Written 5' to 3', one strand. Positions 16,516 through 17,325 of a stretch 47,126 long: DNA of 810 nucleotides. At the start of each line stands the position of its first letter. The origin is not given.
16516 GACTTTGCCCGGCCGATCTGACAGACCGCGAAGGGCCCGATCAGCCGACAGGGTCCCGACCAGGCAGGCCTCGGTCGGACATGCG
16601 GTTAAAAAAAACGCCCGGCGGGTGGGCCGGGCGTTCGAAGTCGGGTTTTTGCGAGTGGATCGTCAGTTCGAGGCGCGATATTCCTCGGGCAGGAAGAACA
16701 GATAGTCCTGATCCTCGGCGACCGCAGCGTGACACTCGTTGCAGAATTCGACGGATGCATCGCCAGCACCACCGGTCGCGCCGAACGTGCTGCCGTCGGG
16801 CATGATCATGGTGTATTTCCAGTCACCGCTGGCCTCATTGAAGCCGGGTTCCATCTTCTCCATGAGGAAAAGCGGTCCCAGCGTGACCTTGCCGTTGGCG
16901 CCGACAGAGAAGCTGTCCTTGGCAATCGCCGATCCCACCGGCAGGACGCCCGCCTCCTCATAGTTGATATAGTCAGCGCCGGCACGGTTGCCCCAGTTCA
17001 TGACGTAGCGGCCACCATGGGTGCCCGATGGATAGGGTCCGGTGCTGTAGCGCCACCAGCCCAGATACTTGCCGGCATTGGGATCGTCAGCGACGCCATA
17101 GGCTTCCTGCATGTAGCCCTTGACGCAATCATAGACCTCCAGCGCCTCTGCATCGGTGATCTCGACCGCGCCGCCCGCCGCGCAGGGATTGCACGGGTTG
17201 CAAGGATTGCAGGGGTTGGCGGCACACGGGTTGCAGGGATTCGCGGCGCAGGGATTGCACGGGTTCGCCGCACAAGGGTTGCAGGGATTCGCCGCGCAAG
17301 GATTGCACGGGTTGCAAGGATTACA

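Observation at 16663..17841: Secreted fusion of 34 Asn-Pro-Cys triplets to a cytochrome-P460-like haem domain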

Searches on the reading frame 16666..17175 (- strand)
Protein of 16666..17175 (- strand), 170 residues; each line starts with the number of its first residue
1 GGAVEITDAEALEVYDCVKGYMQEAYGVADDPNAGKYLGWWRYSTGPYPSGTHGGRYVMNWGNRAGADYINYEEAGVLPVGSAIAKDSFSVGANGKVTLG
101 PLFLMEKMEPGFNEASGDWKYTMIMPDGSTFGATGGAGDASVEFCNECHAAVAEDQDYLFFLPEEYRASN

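Call 7: find_homologous_proteins(query=window:16666-17175:-, max_evalue=0.001)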
Query seq(170 aa) (170 aa): 200 proteins with E <= 0.001 among 271 candidates; the best 120 are listed.
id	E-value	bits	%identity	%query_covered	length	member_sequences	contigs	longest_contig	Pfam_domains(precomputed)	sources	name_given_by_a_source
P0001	4.0e-98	345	100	88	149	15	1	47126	PF16694.11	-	-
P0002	1.3e-87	310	81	98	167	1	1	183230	PF16694.11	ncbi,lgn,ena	-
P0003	1.9e-84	300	85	88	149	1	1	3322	PF16694.11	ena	-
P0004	3.4e-84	299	85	88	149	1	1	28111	PF16694.11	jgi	-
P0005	6.0e-84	298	86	88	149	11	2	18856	PF16694.11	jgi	-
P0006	3.1e-82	293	86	86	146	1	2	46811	PF16694.11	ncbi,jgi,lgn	ncbi:MAG: cytochrome P460 family protein [Geminicoccales bacterium]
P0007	4.4e-81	289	95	78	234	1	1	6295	-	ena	-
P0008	1.4e-68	248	64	99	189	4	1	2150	PF16694.11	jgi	jgi:hypothetical protein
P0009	5.9e-67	243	64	99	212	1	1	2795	PF16694.11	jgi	jgi:hypothetical protein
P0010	7.6e-67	243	65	97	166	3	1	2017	PF16694.11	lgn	-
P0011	8.5e-66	239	65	96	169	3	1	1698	PF16694.11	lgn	-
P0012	5.4e-64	233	91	66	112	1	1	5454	PF16694.11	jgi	jgi:hypothetical protein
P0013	8.2e-64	233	62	97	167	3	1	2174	PF16694.11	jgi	jgi:hypothetical protein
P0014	1.2e-63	232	61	95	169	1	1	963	PF16694.11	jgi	jgi:hypothetical protein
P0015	3.6e-63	231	64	92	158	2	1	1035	PF16694.11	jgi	-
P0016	3.0e-62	228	63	92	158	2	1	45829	PF16694.11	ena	-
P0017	6.7e-62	227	62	98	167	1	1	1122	PF16694.11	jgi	jgi:hypothetical protein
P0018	2.8e-59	218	60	98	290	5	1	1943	PF16694.11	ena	-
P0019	8.5e-59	217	60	95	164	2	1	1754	PF16694.11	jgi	jgi:hypothetical protein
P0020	9.5e-59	216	59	98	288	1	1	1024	PF16694.11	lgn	-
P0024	2.1e-57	212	55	98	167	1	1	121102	PF16694.11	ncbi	-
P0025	5.5e-57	211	57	98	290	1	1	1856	PF16694.11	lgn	-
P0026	1.0e-56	210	61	87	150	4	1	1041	PF16694.11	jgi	jgi:hypothetical protein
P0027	1.1e-56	210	57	98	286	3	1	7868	PF16694.11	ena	-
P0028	1.3e-56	209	58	90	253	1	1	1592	PF16694.11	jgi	jgi:hypothetical protein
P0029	1.5e-56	209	57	96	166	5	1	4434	PF16694.11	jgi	jgi:hypothetical protein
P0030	3.2e-56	208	56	95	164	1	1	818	PF16694.11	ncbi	-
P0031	3.3e-56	208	57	95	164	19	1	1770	PF16694.11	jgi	jgi:hypothetical protein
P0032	3.9e-56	208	55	97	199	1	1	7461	PF16694.11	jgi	jgi:hypothetical protein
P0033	1.2e-55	206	60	92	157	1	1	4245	PF16694.11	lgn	-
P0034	1.7e-55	206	57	99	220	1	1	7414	PF16694.11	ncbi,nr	ncbi:MAG: cytochrome P460 family protein, partial [Rhodospirillales bacterium]|nr:cytochrome P460 fa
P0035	2.6e-55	205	56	96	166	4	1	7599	PF16694.11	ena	-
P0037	2.9e-55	205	57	97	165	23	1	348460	PF16694.11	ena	-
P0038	4.2e-55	204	57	98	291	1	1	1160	PF16694.11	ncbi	-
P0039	4.9e-55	204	55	98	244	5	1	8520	PF16694.11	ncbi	ncbi:MAG: cytochrome P460 family protein [Alphaproteobacteria bacterium]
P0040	1.5e-54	203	60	87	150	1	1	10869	PF16694.11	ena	-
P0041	2.2e-54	202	56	99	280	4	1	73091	PF16694.11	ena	-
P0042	2.4e-54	202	55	95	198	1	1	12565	PF16694.11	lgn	-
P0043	2.5e-54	202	57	98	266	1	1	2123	PF16694.11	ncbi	-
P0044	3.1e-54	202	55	98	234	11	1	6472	PF16694.11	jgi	jgi:hypothetical protein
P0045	3.6e-54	201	56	98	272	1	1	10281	PF16694.11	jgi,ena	-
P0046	5.6e-54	201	55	96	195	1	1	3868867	PF16694.11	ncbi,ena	-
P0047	6.8e-54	201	55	98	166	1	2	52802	PF16694.11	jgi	jgi:hypothetical protein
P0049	9.1e-54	200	55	95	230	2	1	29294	PF16694.11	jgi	jgi:hypothetical protein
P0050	1.3e-53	200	56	96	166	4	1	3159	PF16694.11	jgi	jgi:hypothetical protein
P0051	1.7e-53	199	55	98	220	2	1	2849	PF16694.11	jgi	jgi:hypothetical protein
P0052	3.4e-53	198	55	96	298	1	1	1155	PF16694.11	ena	-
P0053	3.4e-53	198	55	97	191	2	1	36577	PF16694.11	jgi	jgi:hypothetical protein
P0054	6.3e-53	197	58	97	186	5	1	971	PF16694.11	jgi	jgi:hypothetical protein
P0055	6.8e-53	197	56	97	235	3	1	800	PF16694.11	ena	-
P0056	7.1e-53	197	57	96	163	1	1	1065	PF16694.11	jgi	jgi:hypothetical protein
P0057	8.4e-53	197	60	86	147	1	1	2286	PF16694.11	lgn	-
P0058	1.3e-52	196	55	98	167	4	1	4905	PF16694.11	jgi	jgi:hypothetical protein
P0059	1.4e-52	196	55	97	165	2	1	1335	PF16694.11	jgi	-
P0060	2.4e-52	195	55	98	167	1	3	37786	PF16694.11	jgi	jgi:hypothetical protein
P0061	4.0e-52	195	54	96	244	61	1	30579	PF16694.11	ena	-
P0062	5.0e-52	194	55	95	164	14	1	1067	PF16694.11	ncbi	-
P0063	5.6e-52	194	61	86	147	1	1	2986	PF16694.11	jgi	jgi:hypothetical protein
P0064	1.3e-51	193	53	97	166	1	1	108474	PF16694.11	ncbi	ncbi:MAG: cytochrome P460 family protein [Alphaproteobacteria bacterium]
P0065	2.1e-51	192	55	92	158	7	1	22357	PF16694.11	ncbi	-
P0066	3.8e-51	192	59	87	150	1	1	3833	PF16694.11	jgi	jgi:hypothetical protein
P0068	7.2e-51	191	59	88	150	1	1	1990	PF16694.11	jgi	-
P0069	1.0e-50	190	54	99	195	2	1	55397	PF16694.11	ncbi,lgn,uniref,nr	ncbi:cytochrome P460 family protein [Kiloniella laminariae]|uniref:cytochrome P460 family protein n=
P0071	1.8e-50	189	59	86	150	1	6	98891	PF16694.11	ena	-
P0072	1.9e-50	189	54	98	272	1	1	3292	PF16694.11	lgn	-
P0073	1.9e-50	189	55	98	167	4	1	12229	PF16694.11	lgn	-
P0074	2.1e-50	189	53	96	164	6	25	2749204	PF16694.11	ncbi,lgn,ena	-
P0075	2.4e-50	189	55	92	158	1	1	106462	PF16694.11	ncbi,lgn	-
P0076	3.1e-50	189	54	93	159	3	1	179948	PF16694.11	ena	-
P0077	3.9e-50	188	53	95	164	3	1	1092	PF16694.11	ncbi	-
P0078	4.1e-50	188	56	94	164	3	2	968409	PF16694.11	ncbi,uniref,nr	ncbi:cytochrome P460 family protein [Sneathiella chungangensis]|uniref:cytochrome P460 family protei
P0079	4.2e-50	188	58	86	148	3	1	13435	PF16694.11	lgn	-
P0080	4.2e-50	188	56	93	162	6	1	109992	PF16694.11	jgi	-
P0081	5.2e-50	188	52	95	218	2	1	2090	PF16694.11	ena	-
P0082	1.4e-49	187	59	88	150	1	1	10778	PF16694.11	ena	-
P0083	1.4e-49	186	52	92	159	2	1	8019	PF16694.11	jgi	jgi:hypothetical protein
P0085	2.5e-49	186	51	98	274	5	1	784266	PF16694.11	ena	-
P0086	4.3e-49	185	55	95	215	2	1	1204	PF16694.11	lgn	-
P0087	5.6e-49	185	53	97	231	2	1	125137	PF16694.11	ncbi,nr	ncbi:MAG: cytochrome P460 family protein [Alphaproteobacteria bacterium]|nr:cytochrome P460 family p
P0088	5.8e-49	184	54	95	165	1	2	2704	PF16694.11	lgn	-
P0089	6.0e-49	184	56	91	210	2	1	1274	PF16694.11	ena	-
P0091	8.6e-49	184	52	91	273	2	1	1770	PF16694.11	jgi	-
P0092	1.0e-48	184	58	88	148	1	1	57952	PF16694.11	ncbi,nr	ncbi:MAG: cytochrome P460 family protein [Minwuia sp.]|nr:cytochrome P460 family protein [Minwuia sp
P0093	2.2e-48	183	55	86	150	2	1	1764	PF16694.11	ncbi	-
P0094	2.4e-48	182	54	92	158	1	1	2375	PF16694.11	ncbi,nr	ncbi:MAG: cytochrome P460 family protein [Rhodospirillales bacterium]|nr:cytochrome P460 family prot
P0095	2.5e-48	182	58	86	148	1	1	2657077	PF16694.11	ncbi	ncbi:hypothetical protein ACTL6U_05400 [Rhodovibrionaceae bacterium A322]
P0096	4.0e-48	182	54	97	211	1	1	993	PF16694.11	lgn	-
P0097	4.3e-48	182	53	93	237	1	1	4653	PF16694.11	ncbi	-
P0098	5.3e-48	181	51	96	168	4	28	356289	PF16694.11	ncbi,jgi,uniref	ncbi:cytochrome P460 family protein [Thalassospira sp. MBR-102]|jgi:hypothetical protein|uniref:cyto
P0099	5.8e-48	181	57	86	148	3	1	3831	PF16694.11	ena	-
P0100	7.1e-48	181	51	95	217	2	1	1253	PF16694.11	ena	-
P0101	1.1e-47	180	52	98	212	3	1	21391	PF16694.11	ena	-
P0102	1.3e-47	180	50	96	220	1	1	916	PF16694.11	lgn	-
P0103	2.6e-47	179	55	87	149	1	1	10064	PF16694.11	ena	-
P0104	2.8e-47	179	50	98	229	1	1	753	PF16694.11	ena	-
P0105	4.8e-47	178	51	98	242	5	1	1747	PF16694.11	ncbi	-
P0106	5.9e-47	178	51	98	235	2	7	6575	PF16694.11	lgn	-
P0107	6.3e-47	178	56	86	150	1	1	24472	PF16694.11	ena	-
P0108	8.2e-47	177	61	75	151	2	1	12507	PF16694.11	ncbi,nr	ncbi:MAG: cytochrome P460 family protein [Alphaproteobacteria bacterium]|nr:cytochrome P460 family p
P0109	8.6e-47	177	49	96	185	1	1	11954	PF16694.11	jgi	-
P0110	1.7e-46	176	51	96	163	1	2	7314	PF16694.11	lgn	-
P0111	2.2e-46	176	49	96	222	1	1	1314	PF16694.11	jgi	jgi:hypothetical protein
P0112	2.6e-46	176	48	96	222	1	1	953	PF16694.11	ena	-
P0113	2.7e-46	176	53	96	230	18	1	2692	PF16694.11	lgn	-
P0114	3.3e-46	175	56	88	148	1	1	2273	PF16694.11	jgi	jgi:hypothetical protein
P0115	4.6e-46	175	52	93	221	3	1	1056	PF16694.11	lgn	-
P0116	4.8e-46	175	50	99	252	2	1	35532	PF16694.11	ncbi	ncbi:MAG: hypothetical protein ACE5LL_00430 [Alphaproteobacteria bacterium]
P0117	5.6e-46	175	48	98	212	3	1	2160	PF16694.11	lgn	-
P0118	6.9e-46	174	49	89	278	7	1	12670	PF16694.11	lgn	-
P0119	8.1e-46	174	51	98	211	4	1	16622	PF16694.11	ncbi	-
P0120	1.1e-45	174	50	98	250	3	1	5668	PF16694.11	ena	-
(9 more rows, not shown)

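Call 8: search_solved_structures(query=window:16666-17175:-, max_evalue=10, show_alignments=3)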
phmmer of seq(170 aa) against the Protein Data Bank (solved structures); distinct sequences matched with E-value up to 10: 4.
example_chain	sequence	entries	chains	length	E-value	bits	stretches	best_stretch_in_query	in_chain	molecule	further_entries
8wg6_A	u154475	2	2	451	0.072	16.2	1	81-148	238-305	FimA fimbrial subunit-like protein, putative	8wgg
9uvm_A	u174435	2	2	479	0.079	16.1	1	81-148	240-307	FimA fimbrial subunit-like protein, putative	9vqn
6n8n_W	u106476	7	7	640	0.23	14.6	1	7-38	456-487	Large subunit GTPase 1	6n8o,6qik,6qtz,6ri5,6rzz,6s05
5t62_W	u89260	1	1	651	0.24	14.6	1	7-38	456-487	Large subunit GTPase 1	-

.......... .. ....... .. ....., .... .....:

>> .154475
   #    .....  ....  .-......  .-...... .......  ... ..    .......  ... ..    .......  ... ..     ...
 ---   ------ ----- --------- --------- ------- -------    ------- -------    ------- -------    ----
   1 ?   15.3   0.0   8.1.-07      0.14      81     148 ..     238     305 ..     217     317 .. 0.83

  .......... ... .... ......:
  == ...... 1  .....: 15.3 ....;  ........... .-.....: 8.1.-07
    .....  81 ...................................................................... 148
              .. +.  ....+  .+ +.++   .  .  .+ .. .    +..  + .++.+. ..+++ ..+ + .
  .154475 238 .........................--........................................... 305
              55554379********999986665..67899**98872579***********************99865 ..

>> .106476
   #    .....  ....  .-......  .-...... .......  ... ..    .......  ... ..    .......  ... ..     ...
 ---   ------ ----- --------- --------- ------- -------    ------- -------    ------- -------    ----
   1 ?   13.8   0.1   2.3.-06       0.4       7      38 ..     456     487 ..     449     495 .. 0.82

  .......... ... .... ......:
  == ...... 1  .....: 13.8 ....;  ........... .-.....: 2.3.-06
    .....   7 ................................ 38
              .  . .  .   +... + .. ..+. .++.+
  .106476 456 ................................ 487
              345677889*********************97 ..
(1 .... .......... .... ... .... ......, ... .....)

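Call 18: search_solved_structures(query=A1, max_evalue=10, show_alignments=4)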
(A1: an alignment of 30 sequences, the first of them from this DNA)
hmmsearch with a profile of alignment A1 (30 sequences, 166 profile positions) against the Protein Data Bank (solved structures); distinct sequences matched with E-value up to 10: 2.
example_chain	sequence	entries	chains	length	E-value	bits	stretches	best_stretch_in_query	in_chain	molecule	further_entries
4arh_A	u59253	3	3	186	0.55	12.9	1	27-77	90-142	METAL-BINDING PROTEIN YODA | Metal-binding protein ZinT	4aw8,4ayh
1nm3_A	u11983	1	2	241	0.96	12.1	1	85-127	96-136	Protein HI0572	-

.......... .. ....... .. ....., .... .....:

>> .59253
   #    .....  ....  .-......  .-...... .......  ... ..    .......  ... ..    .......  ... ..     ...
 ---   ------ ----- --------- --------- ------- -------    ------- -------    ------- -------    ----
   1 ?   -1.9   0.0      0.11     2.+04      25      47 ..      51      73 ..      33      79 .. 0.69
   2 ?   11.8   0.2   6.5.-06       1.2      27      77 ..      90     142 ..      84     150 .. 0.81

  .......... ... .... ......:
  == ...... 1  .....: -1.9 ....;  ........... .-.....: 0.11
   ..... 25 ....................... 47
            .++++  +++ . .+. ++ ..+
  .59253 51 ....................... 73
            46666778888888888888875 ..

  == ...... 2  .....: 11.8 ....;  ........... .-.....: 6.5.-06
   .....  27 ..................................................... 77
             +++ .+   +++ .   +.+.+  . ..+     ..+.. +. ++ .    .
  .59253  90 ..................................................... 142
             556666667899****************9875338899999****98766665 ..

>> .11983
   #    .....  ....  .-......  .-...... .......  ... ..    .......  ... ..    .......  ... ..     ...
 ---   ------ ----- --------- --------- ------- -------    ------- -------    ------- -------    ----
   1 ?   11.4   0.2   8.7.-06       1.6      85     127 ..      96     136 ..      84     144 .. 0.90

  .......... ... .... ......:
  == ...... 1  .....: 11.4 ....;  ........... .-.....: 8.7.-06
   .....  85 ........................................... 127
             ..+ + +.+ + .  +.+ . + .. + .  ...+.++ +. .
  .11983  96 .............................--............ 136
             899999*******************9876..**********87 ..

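Call 21: find_encoding_contigs(protein=P0002, flank=6000, max_places=3)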
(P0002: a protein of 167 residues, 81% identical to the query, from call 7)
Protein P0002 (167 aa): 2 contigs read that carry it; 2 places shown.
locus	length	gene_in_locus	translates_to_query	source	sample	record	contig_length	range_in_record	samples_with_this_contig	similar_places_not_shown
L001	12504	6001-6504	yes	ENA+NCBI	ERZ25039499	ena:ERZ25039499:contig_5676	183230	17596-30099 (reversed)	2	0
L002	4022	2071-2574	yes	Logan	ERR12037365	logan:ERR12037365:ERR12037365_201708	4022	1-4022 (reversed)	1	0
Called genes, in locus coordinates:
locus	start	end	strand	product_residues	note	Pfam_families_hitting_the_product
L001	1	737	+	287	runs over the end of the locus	PF00528:BPD_transp_1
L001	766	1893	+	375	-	PF09084:NMT1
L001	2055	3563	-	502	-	PF01970:TctA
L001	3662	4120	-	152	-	PF07331:TctB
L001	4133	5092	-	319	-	PF03401:TctC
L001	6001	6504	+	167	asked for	PF16694:Cytochrome_P460 (weak)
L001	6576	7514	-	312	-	PF17941:PP_kinase_C_1, PF13090:PP_kinase_C, PF13091:PLDc_2 (weak)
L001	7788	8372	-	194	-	PF02503:PP_kinase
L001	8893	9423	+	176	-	PF00300:His_Phos_1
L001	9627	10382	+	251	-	PF00561:Abhydrolase_1 (weak), PF12146:Hydrolase_4 (faint)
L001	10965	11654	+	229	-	-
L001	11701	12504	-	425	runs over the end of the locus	PF07992:Pyr_redox_2, PF13454:NAD_binding_9 (faint), PF21706:FCSD_central, PF09242:FCSD-flav_bind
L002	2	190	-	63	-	?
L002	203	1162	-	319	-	PF03401:TctC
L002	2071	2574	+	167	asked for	PF16694:Cytochrome_P460 (weak)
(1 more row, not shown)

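Call 22: find_encoding_contigs(protein=P0006, flank=6000, max_places=3)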
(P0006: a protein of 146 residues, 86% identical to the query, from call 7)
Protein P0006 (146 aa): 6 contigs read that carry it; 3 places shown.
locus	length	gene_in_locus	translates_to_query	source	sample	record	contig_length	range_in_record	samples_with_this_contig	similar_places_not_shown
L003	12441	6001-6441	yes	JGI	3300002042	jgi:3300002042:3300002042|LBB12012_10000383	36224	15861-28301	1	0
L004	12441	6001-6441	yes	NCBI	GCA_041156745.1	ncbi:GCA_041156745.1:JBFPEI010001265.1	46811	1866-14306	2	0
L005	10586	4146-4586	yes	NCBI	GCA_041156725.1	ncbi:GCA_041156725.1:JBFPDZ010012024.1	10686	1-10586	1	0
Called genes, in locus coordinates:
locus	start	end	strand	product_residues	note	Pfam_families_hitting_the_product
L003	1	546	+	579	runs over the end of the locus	PF01547:SBP_bac_1, PF13416:SBP_bac_8 (weak)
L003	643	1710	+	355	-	PF00005:ABC_tran, PF13304:AAA_21 (faint)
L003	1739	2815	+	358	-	PF00005:ABC_tran, PF17912:OB_MalK (weak)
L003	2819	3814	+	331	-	-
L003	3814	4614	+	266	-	PF00528:BPD_transp_1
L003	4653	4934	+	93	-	PF09928:DUF2160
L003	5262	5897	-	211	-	-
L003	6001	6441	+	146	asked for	PF16694:Cytochrome_P460 (weak)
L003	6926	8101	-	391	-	PF20256:MoCoBD_2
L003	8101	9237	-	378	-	PF01315:Ald_Xan_dh_C, PF02738:MoCoBD_1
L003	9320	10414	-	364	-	PF00696:AA_kinase, PF01472:PUA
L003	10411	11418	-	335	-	PF01018:GTP1_OBG, PF01926:MMR_HSR1, PF02421:FeoB_N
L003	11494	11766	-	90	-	PF01016:Ribosomal_L27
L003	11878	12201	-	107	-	PF00829:Ribosomal_L21p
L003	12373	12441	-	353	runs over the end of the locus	-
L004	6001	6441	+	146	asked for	PF16694:Cytochrome_P460 (weak)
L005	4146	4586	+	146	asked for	PF16694:Cytochrome_P460 (weak)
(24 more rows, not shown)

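Call 28: search_protein_families(library=pfam, proteins=[P0069, P0018], max_evalue=0.01)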
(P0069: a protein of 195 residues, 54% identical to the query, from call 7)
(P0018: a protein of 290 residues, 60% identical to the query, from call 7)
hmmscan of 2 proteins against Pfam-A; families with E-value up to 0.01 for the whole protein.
P0069 (195 aa): 1 family
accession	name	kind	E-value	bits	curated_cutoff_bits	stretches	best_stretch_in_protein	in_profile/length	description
PF16694.10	Cytochrome_P460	-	2.5e-07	31.6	27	1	65-185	6-124/125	Cytochrome P460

P0018 (290 aa): 1 family
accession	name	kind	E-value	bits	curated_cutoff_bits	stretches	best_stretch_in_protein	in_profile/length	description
PF16694.10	Cytochrome_P460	-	1.4e-07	32.4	27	1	157-276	3-120/125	Cytochrome P460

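Call 29: predict_structure(alignment_id=A1)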
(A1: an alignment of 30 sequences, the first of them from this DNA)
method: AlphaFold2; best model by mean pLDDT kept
length: 170 residues; sequences in the alignment: 30
mean_pLDDT: 91.8   pTM: 0.88
mean pLDDT of the five models: 91.8, 90.6, 90.4, 89.7, 88.0
residues with pLDDT >= 90: 130; 70-90: 37; 50-70: 2; < 50: 1
segments of 3 or more residues with pLDDT < 50: none
pLDDT, mean of each block of 10 residues (from residue 1): 83 96 95 93 93 92 91 88 96 94 97 94 97 96 92 84 81
secondary structure, 60 per line:
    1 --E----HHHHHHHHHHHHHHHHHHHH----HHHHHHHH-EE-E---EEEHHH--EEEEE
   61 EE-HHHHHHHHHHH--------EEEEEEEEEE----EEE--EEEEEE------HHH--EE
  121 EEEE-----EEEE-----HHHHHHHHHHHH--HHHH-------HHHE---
elements in order: H8-27 H32-39 E48-50 E56-62 H64-74 E83-92 E97-99 E102-107 E119-124 E130-133 H139-150 H153-156

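Call 31: fold_search(model_id=the predicted structure, library=pdb)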
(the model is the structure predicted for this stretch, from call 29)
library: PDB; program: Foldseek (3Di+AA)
matches with E <= 10: 396; with E <= 0.001: 7
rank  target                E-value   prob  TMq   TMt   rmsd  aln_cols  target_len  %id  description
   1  7ead                  7.9e-06  1.00  0.56  0.68   3.9       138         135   22  Crystal structure of beta-sheet cytochrome c prime from Thermus thermophilus. (released 2022-03-09)
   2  9hrk_A                1.5e-05  1.00  0.55  0.64   3.9       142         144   18  Cytochrome P460 from Methyloccocus capsulatus in the ferrous state (single crosslink from Lys) (released 2025-09-03)
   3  6hiu_A                1.7e-05  1.00  0.56  0.65   3.9       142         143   18  Cytochrome P460 from Methylococcus capsulatus (Bath) (released 2019-03-20)
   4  7s5o_A                1.0e-04  1.00  0.52  0.55   4.0       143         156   20  Crystal structure of Cytochrome c' beta from Nitrosomonas europaea ATCC 19718 (released 2022-03-30)
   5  2je2                  4.2e-04  1.00  0.47  0.50   4.9       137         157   15  Cytochrome P460 from Nitrosomonas europaea - probable nonphysiological oxidized form (released 2007-07-03)
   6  8gar                  5.7e-04  1.00  0.46  0.51   4.7       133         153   17  Nitrosomonas europaea Cytochrome P460 Arg44Ala (released 2023-07-05)
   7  7s5o_C                6.9e-04  1.00  0.49  0.52   4.1       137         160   18  Crystal structure of Cytochrome c' beta from Nitrosomonas europaea ATCC 19718 (released 2022-03-30)
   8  6e0z_C                2.5e-03  1.00  0.44  0.47   6.5       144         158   14  A131Q mutant of cyt P460 of Nitrosomonas sp. AL212 (released 2019-02-27)
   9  1ylx_A                1.6e-01  0.16  0.20  0.29  10.6       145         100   14  Crystal Structure of a Protein of Unknown Function from Bacillus stearothermophilus (released 2005-05-31)
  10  6a2v_E                1.8e-01  0.16  0.23  0.25  13.7       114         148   10  Crystal structure of Hcp protein (released 2018-09-19)
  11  6a2v_A                1.9e-01  0.20  0.22  0.23  12.7       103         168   12  Crystal structure of Hcp protein (released 2018-09-19)
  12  3he1_A                3.1e-01  0.18  0.23  0.27  11.2        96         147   12  Secreted protein Hcp3 from Pseudomonas aeruginosa. (released 2009-06-16)
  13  6a2v_C                3.1e-01  0.15  0.22  0.23  12.9       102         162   10  Crystal structure of Hcp protein (released 2018-09-19)
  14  6cp9_C                3.1e-01  0.05  0.13  0.17  14.2       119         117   18  Contact-dependent growth inhibition toxin - immunity protein complex from Klebsiella pneumoniae 342 (released 2019-03-13)
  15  6a2v_F                3.3e-01  0.14  0.24  0.27  14.1       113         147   12  Crystal structure of Hcp protein (released 2018-09-19)
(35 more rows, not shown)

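Call 44: search_protein_representatives(alignment_id=A1)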
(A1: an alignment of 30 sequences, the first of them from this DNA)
Query: 30 sequences, 166 profile positions. Proteins with E-value up to 0.001 (for the whole library): 1081; up to 1e-10: 464; up to 1e-30: 175. The best 150 are listed.
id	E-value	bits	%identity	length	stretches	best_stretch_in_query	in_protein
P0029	1.5e-77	275.0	-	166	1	1-166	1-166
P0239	6.3e-70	250.2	-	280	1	1-165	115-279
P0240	3.4e-69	247.8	-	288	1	1-165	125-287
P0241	5.2e-67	240.7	-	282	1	2-165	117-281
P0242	2.0e-66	238.8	-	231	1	2-165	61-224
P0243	3.6e-66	238.0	-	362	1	2-165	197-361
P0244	1.7e-65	235.8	-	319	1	1-165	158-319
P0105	4.0e-65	234.6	-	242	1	2-165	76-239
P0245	6.3e-65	233.9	-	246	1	2-165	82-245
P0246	9.0e-65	233.4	-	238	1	2-165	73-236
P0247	5.0e-64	231.0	-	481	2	27-165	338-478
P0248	8.0e-64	230.4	-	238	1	3-165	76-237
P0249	8.9e-64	230.2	-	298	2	21-165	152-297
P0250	1.0e-63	230.0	-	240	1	1-165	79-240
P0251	1.5e-63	229.5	-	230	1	3-165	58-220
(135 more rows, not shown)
